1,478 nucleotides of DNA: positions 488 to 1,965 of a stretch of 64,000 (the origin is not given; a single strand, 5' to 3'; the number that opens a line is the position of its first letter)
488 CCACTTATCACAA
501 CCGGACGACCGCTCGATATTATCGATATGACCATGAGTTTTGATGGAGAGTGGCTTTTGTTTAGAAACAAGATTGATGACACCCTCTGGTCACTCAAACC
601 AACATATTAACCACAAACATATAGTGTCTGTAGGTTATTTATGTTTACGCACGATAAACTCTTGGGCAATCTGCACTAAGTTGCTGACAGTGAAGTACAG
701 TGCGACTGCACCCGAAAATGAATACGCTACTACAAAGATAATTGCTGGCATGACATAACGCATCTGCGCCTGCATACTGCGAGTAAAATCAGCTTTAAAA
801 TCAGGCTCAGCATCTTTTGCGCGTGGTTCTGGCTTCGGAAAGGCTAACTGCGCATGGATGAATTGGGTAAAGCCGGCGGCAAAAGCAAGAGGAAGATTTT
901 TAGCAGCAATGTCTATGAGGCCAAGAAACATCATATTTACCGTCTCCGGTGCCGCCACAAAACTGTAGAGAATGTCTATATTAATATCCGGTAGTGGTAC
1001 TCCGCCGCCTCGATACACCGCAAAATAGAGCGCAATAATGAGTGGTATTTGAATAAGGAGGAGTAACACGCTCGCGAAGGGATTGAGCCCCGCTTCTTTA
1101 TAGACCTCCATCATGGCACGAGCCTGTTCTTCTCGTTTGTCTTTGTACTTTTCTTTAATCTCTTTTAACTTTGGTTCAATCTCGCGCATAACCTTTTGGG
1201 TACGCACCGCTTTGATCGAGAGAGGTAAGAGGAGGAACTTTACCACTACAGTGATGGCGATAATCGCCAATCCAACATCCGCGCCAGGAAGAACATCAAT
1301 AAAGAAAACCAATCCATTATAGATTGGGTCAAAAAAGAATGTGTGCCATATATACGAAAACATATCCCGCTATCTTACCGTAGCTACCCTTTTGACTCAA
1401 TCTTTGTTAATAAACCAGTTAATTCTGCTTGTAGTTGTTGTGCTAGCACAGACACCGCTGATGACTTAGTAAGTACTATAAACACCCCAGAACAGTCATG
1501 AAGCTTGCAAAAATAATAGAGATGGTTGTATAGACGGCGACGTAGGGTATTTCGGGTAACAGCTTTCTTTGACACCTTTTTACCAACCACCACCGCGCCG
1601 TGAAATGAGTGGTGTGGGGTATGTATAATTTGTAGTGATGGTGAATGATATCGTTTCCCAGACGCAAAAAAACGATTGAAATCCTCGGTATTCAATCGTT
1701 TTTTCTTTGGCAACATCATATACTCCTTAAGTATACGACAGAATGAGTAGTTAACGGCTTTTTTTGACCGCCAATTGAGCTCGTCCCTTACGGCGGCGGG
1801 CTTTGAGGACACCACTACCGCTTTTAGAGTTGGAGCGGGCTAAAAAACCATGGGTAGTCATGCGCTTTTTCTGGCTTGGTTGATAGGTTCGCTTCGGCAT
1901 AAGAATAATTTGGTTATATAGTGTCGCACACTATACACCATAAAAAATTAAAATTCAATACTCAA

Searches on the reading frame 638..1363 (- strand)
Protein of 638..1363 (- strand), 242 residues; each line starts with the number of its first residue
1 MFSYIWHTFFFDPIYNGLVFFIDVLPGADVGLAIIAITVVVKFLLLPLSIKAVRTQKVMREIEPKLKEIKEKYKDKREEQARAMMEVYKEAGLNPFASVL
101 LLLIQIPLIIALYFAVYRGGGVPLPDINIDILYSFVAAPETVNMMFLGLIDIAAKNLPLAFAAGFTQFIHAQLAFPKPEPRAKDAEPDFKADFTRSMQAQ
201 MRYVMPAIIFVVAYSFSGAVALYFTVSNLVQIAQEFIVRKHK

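Call 54: search_protein_families(library=pfam, proteins=[window:638-1363:-], max_evalue=0.0001)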
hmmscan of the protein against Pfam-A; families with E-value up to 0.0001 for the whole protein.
window:638-1363:- (242 aa): 1 family
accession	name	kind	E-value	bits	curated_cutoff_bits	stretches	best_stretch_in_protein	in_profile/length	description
PF02096.25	60KD_IMP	-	1.1e-44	152.7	35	1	31-240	2-163/163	60Kd inner membrane protein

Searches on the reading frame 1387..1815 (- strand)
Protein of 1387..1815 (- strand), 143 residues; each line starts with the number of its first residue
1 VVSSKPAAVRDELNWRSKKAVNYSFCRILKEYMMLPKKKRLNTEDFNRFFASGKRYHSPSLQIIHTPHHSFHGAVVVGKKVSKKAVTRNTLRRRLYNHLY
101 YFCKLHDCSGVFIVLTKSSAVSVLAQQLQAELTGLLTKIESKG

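Call 54: search_protein_families(library=pfam, proteins=[window:1387-1815:-], max_evalue=0.0001)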
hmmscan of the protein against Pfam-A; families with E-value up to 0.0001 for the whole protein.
window:1387-1815:- (143 aa): 1 family
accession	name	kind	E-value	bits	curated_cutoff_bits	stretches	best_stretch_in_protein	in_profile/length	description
PF00825.24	Ribonuclease_P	-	2.4e-14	53.7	22.3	1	35-139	1-108/109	Ribonuclease P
